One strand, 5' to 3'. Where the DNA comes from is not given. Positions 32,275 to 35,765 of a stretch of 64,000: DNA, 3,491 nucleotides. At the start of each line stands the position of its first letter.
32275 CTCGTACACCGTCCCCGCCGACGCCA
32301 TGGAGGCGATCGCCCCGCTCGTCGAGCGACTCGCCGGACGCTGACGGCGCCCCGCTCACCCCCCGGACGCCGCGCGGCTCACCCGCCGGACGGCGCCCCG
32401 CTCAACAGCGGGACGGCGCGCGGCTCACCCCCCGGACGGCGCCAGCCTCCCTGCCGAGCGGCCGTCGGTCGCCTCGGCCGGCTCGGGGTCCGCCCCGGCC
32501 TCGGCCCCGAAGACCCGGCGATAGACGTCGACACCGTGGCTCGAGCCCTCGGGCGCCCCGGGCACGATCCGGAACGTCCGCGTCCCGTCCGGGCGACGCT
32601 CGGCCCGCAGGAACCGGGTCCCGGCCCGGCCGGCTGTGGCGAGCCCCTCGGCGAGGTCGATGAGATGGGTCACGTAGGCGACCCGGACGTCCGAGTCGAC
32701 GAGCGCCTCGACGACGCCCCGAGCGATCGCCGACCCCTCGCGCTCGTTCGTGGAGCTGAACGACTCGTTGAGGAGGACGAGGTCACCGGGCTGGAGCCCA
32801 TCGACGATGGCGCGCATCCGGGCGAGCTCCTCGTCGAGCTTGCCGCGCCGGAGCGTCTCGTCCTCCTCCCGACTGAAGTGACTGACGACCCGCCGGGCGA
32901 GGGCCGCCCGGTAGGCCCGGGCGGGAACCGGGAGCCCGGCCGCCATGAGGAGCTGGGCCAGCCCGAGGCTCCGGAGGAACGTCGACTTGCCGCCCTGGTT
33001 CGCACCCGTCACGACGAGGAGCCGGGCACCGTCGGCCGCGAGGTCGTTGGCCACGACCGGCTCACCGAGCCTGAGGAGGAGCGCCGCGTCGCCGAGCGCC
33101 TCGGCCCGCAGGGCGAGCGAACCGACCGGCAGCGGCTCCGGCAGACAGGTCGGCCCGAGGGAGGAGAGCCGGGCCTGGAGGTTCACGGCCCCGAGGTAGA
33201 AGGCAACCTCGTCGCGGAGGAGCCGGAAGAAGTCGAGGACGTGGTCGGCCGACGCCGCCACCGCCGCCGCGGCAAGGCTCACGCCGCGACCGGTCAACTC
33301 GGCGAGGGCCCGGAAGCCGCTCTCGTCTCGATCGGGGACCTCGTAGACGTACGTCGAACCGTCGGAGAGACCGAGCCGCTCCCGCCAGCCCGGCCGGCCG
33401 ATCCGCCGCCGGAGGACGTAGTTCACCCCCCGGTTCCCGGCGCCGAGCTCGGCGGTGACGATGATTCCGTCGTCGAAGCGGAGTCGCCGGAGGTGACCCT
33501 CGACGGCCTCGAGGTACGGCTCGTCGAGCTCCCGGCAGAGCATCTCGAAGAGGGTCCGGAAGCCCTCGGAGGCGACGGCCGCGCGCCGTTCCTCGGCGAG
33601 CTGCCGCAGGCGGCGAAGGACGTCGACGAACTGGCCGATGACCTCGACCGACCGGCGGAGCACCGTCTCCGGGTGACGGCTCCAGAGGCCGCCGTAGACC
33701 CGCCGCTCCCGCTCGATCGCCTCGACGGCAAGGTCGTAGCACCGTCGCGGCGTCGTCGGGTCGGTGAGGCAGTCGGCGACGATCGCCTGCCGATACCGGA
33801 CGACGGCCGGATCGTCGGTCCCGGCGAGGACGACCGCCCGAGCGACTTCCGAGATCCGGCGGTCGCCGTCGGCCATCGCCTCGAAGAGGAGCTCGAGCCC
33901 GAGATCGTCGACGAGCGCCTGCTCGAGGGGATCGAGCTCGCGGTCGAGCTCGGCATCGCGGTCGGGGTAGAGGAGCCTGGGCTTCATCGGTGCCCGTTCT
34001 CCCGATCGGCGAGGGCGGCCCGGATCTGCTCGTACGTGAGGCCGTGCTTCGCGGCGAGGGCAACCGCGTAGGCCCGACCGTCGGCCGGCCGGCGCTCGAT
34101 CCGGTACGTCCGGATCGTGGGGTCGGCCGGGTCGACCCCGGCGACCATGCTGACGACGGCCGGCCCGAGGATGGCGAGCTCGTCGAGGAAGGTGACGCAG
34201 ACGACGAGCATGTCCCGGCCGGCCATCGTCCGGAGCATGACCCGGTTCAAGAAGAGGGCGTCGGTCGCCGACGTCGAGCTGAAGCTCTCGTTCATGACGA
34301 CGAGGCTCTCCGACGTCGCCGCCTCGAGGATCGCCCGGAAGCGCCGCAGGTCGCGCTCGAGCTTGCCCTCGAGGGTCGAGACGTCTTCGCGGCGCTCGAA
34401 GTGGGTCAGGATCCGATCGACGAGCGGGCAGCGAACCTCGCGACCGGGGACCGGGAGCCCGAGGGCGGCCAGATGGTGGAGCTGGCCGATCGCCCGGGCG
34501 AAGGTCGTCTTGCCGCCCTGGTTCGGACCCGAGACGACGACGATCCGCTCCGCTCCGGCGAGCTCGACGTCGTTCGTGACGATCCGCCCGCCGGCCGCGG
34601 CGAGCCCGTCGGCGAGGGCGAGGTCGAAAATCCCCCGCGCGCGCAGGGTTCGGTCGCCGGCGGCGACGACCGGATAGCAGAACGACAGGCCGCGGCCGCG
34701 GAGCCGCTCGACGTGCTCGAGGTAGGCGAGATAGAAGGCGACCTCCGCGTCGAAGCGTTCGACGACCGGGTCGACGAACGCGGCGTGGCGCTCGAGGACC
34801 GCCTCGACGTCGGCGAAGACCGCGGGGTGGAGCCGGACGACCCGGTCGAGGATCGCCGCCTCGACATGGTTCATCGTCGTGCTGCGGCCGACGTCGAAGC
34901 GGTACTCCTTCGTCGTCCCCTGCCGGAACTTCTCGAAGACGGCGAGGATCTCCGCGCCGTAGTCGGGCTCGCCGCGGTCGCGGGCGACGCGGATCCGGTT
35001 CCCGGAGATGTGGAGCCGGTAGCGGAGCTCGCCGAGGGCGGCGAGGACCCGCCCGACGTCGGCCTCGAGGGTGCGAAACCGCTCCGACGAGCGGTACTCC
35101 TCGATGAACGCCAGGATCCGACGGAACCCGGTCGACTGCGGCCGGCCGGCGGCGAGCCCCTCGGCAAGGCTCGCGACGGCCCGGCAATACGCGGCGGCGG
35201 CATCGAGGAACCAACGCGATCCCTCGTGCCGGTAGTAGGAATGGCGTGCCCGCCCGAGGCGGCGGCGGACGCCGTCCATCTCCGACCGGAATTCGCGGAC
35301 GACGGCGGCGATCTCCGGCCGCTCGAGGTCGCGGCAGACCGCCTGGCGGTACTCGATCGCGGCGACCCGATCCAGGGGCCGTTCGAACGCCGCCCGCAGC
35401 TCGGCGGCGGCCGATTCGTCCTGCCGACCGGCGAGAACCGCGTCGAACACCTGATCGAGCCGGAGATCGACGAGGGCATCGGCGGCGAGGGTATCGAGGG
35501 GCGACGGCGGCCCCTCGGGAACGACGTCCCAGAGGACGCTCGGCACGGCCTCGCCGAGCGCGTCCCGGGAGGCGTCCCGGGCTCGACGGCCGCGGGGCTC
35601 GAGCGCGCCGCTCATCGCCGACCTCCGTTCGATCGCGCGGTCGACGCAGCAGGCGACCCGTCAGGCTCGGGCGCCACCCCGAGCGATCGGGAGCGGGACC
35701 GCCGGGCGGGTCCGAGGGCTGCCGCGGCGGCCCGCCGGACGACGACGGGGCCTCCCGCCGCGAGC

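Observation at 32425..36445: Operon of two translationally coupled, diverged MutS domain-V-only ATPase paralogs with a Zn-ribbon/HEAT protein and a small membrane protein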

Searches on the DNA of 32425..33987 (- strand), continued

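Call 102: search_rna_families(sources=[L042, L078, L085, L045, L074, L033, L036, L094], threshold=gathering)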
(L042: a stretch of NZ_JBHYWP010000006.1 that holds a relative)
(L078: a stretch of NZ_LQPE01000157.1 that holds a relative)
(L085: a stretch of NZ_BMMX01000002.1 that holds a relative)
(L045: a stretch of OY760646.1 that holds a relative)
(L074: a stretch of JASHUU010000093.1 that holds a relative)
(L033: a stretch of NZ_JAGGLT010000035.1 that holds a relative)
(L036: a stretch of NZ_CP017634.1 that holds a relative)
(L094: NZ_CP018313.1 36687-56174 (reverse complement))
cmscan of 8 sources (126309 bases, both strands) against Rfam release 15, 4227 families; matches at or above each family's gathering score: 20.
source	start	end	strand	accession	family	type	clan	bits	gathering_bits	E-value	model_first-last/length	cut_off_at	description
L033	3412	3520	-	RF00162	SAM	Cis-reg; riboswitch;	CL00012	91.1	44.4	3.8e-20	1-108/108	no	SAM riboswitch aptamer (S box leader)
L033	17185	17287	+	RF00162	SAM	Cis-reg; riboswitch;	CL00012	90.5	44.4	5.7e-20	1-108/108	no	SAM riboswitch aptamer (S box leader)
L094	5374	5434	+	RF01734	Fluoride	Cis-reg; riboswitch;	-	59.4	34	1.2e-13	1-64/64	no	Fluoride riboswitch aptamer (crcB RNA motif)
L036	1215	1277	+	RF01734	Fluoride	Cis-reg; riboswitch;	-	56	34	1.5e-12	1-64/64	no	Fluoride riboswitch aptamer (crcB RNA motif)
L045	2149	2213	+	RF01734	Fluoride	Cis-reg; riboswitch;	-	49.5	34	2e-10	1-64/64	no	Fluoride riboswitch aptamer (crcB RNA motif)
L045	7060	7122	+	RF01734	Fluoride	Cis-reg; riboswitch;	-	48.5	34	4.2e-10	1-64/64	no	Fluoride riboswitch aptamer (crcB RNA motif)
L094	18274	18343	+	RF01734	Fluoride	Cis-reg; riboswitch;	-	47.8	34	7.3e-10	1-64/64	no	Fluoride riboswitch aptamer (crcB RNA motif)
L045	10404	10468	+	RF01734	Fluoride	Cis-reg; riboswitch;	-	46.3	34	2.3e-09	1-64/64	no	Fluoride riboswitch aptamer (crcB RNA motif)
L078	121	181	+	RF01734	Fluoride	Cis-reg; riboswitch;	-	45.6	34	3.9e-09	1-64/64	no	Fluoride riboswitch aptamer (crcB RNA motif)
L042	7051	7116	+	RF01734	Fluoride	Cis-reg; riboswitch;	-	45.2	34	5.3e-09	1-64/64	no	Fluoride riboswitch aptamer (crcB RNA motif)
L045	4278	4342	+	RF01734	Fluoride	Cis-reg; riboswitch;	-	44.6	34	8.5e-09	1-64/64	no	Fluoride riboswitch aptamer (crcB RNA motif)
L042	6812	6877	-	RF01734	Fluoride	Cis-reg; riboswitch;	-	44.2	34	1.1e-08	1-64/64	no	Fluoride riboswitch aptamer (crcB RNA motif)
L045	14329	14424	-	RF00005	tRNA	Gene; tRNA;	CL00001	44.2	29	7.9e-06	1-71/71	no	tRNA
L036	7040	7097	+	RF01734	Fluoride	Cis-reg; riboswitch;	-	43.2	34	2.3e-08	1-64/64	no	Fluoride riboswitch aptamer (crcB RNA motif)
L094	17191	17267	-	RF01734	Fluoride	Cis-reg; riboswitch;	-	43.1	34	2.6e-08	1-64/64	no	Fluoride riboswitch aptamer (crcB RNA motif)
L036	4197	4267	-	RF01734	Fluoride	Cis-reg; riboswitch;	-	42.1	34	5.5e-08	1-64/64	no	Fluoride riboswitch aptamer (crcB RNA motif)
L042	15212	15290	-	RF01734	Fluoride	Cis-reg; riboswitch;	-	39.8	34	3.1e-07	1-64/64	no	Fluoride riboswitch aptamer (crcB RNA motif)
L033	7081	7144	+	RF01734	Fluoride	Cis-reg; riboswitch;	-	38.6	34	7.5e-07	1-64/64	no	Fluoride riboswitch aptamer (crcB RNA motif)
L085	6540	6600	+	RF01734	Fluoride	Cis-reg; riboswitch;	-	38.1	34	1.1e-06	1-64/64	no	Fluoride riboswitch aptamer (crcB RNA motif)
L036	5284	5348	+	RF01734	Fluoride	Cis-reg; riboswitch;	-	36.1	34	5e-06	1-64/64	no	Fluoride riboswitch aptamer (crcB RNA motif)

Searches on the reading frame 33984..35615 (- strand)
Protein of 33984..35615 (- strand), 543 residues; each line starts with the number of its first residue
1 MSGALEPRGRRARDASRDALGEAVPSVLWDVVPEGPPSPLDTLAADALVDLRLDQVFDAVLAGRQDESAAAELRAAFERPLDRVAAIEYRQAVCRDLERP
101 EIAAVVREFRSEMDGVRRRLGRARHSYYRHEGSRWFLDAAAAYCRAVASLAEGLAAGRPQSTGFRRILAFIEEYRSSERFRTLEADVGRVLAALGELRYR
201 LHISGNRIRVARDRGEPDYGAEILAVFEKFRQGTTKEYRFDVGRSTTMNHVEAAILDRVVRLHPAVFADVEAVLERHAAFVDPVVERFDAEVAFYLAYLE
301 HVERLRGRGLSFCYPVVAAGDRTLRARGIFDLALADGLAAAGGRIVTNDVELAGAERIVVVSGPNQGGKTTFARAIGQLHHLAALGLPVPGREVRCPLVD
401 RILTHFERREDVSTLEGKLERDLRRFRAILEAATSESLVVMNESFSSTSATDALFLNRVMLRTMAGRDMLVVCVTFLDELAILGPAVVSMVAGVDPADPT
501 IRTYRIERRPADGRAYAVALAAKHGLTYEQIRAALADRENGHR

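Call 3: search_protein_families(library=pfam, proteins=[window:33984-35615:-], max_evalue=0.1)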
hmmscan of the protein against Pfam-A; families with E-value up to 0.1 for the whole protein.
window:33984-35615:- (543 aa): 3 families
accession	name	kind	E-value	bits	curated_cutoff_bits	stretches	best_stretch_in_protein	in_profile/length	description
PF00488.27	MutS_V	-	2.7e-13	50.8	30.2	1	360-527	2-173/188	MutS domain V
PF13191.12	AAA_16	-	0.00065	20.7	32.6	1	353-457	21-122/167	AAA ATPase domain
PF13514.12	AAA_27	-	0.038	14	22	1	346-379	15-49/206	AAA domain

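Call 4: search_protein_families(library=ncbifam, proteins=[window:33984-35615:-], max_evalue=0.1)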
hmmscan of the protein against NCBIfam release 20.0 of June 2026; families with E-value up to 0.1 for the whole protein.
window:33984-35615:- (543 aa): 8 families
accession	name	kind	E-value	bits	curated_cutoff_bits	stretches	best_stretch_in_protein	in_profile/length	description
NF003810.1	PRK05399.1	equivalog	3.1e-18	65.8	480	1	345-476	590-724/793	DNA mismatch repair protein MutS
TIGR01070.1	mutS1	equivalog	3.1e-17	62.2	641.7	1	345-533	581-773/840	DNA mismatch repair protein MutS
TIGR01069.2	mutS2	equivalog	6.5e-17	61.1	400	1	344-534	315-507/790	endonuclease MutS2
NF052383.1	ATPase_KamC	equivalog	2.1e-11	43.3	300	1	321-493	274-443/508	lysine 5,6-aminomutase reactivase ATPase KamC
NF007082.0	PRK09536.1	equivalog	0.017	14.2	537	0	342-378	14-51/402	corrinoid ABC transporter ATPase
NF007027.0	PRK09493.1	equivalog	0.022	14.1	379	1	348-401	18-72/240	glutamine ABC transporter ATP-binding protein GlnQ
NF008986.0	PRK12333.1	equivalog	0.064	13.2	292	0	246-272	75-101/204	nucleoside triphosphate pyrophosphohydrolase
TIGR00444.1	mazG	subfamily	0.083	12.5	148.3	0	247-273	71-97/248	MazG family protein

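Call 5: search_protein_families(library=padloc, proteins=[window:33984-35615:-], max_evalue=0.1)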
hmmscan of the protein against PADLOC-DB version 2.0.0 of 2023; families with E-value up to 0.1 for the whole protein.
window:33984-35615:- (543 aa): 3 families
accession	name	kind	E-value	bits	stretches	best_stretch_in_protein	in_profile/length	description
PDLC04140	mad8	-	0.0018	15.9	1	337-377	7-48/314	mads_8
PDLC04790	PDC-S01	-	0.0031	14.3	1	351-379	22-50/422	-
PDLC02914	ATPase-Toprim_I-B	-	0.084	10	0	356-381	25-50/443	-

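Call 10: find_homologous_proteins(query=window:33984-35615:-)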
Query window:33984-35615:- (543 aa): 5039 proteins with E <= 0.001 among 8000 candidates; the best 120 are listed.
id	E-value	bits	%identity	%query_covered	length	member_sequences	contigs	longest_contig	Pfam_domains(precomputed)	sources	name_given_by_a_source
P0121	0.0e+0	1172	100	100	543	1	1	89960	PF00488.28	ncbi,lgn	-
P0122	0.0e+0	1016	86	100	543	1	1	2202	PF00488.28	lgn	-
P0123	9.9e-259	878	77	100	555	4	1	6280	PF00488.28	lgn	-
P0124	1.6e-248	844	73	100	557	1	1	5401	PF00488.28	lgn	-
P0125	8.3e-238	808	73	96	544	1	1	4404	PF00488.28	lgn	-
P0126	1.2e-237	808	71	100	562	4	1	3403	PF00488.28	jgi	jgi:DNA mismatch repair protein MutS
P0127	1.5e-197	676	65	95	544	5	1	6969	PF00488.28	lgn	-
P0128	1.0e-193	663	65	94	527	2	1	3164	PF00488.28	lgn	-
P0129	6.0e-187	641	62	94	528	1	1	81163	PF00488.28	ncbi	-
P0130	4.6e-158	545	53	96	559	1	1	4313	PF00488.28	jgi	jgi:DNA mismatch repair protein MutS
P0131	1.8e-157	543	54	92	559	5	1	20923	PF00488.28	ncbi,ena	-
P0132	2.1e-157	543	55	91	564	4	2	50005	PF00488.28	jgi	jgi:DNA mismatch repair protein MutS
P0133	1.5e-156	540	54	90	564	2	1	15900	PF00488.28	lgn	-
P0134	4.0e-156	539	54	91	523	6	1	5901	PF00488.28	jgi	-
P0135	2.6e-155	536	50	98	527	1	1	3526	PF00488.28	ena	-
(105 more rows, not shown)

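Call 59: predict_structure(alignment_id=A5)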
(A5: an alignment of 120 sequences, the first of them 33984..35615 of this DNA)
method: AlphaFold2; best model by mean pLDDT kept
length: 543 residues; sequences in the alignment: 120
mean_pLDDT: 87.9   pTM: 0.86
mean pLDDT of the five models: 87.9, 87.5, 86.7, 86.5, 86.0
residues with pLDDT >= 90: 356; 70-90: 106; 50-70: 52; < 50: 29
segments of 3 or more residues with pLDDT < 50: 1-9, 11-13, 15-20, 236-243
pLDDT, mean of each block of 10 residues (from residue 1): 40 45 88 90 97 97 87 95 98 99 98 97 95 96 98 98 98 98 98 94 89 74 65 48 64 93 97 97 97 98 96 97 96 92 91 95 87 97 98 98 91 85 94 97 83 92 95 91 91 74 79 72 67 68 47
secondary structure, 60 per line:
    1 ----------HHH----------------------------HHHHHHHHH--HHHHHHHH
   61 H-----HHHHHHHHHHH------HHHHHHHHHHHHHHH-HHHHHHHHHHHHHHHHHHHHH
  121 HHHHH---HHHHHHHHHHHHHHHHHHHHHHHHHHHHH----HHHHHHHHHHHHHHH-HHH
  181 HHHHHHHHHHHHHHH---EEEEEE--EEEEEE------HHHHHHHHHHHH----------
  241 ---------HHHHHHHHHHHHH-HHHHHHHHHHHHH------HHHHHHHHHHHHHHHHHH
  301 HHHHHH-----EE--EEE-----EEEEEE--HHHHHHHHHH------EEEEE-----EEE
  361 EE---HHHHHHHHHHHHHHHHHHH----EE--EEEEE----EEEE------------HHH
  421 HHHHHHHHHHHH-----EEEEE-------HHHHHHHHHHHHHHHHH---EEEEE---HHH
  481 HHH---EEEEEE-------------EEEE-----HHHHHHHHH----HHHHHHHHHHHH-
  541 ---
elements in order: H42-50 H53-61 H67-77 H84-98 H100-125 H129-157 H162-176 H178-195 E199-204 E207-212 H219-230 H250-262 H264-276 H283-306 E316-318 E324-329 H332-341 E348-352 E358-362 H366-384 E393-397 E402-405 H418-432 E438-442 H450-466 E470-474 H478-483 E487-492 E506-509 H515-523 H528-539

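Call 64: fold_search(model_id=the predicted structure, library=pdb)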
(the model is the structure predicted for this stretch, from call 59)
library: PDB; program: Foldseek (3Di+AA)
matches with E <= 10: 1316; with E <= 0.001: 175
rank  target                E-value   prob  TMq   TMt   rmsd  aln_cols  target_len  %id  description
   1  8rb2_A                1.6e-17  1.00  0.56  0.37  10.5       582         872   13  The crystal structure of DNA-bound human MutSbeta (MSH2_E749A/MSH3_E976A) in the canonical mismatch bound conformation (released 2025-06-11)
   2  8rz9_B                4.1e-17  1.00  0.49  0.50  11.4       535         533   17  MutSbeta-ATPgS with kinked MSH2 clamp (released 2024-11-13)
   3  8rb2_E                4.3e-17  1.00  0.47  0.31  12.3       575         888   15  The crystal structure of DNA-bound human MutSbeta (MSH2_E749A/MSH3_E976A) in the canonical mismatch bound conformation (released 2025-06-11)
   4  8raw_A                5.6e-17  1.00  0.56  0.36  11.4       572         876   16  The crystal structure of DNA-bound human MutSbeta (MSH2/MSH3_G901D) in the canonical mismatch bound conformation with  (released 2025-06-11)
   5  8r7v_A                5.9e-17  1.00  0.57  0.38  10.6       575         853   15  MutSbeta bound to compound CHDI-00898647 in the canonical DNA-mismatch bound form (released 2024-10-30)
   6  7qv3_w                5.9e-17  1.00  0.51  0.47  12.2       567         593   16  Bacillus subtilis MutS2-collided disome complex (MutS2 conf.2; Leading 70S) (released 2022-03-09)
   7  8r7c_E                8.4e-17  1.00  0.60  0.39  10.6       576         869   14  MutSbeta bound to compound CHDI-00915542 in the canonical DNA-mismatch bound form (released 2024-11-27)
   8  8rb1_A                9.8e-17  1.00  0.56  0.35  11.2       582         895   14  The crystal structure of DNA-bound human MutSbeta (MSH2_K675R/MSH3_K902R) in the canonical mismatch bound conformation (released 2025-06-11)
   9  8ag6_A                1.0e-16  1.00  0.56  0.36  11.3       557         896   17  human MutSalpha (MSH2/MSH6) binding to DNA with a GT mismatch (released 2023-01-25)
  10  3thx_A                1.1e-16  1.00  0.53  0.35  12.2       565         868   14  Human MutSbeta complexed with an IDL of 3 bases (Loop3) and ADP (released 2011-12-21)
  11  1nne_B                1.3e-16  1.00  0.47  0.35  12.7       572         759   20  Crystal Structure of the MutS-ADPBeF3-DNA complex (released 2003-05-20)
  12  7ai6_B                1.3e-16  1.00  0.53  0.38   9.8       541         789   16  MutS in mismatch bound state (released 2021-03-31)
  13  3thy_A                1.5e-16  1.00  0.56  0.36  10.5       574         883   15  Human MutSbeta complexed with an IDL of 2 bases (Loop2) and ADP (released 2011-12-21)
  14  2wtu_B                1.7e-16  1.00  0.44  0.34  12.5       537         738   18  Crystal structure of Escherichia coli MutS in complex with a 16 basepair oligo containing an A.A mismatch. (released 2010-02-09)
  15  8rau_A                1.8e-16  1.00  0.58  0.37  11.2       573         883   14  The crystal structure of DNA-bound human MutSbeta (MSH2/MSH3) in the canonical mismatch bound conformation with ADP bo (released 2025-06-11)
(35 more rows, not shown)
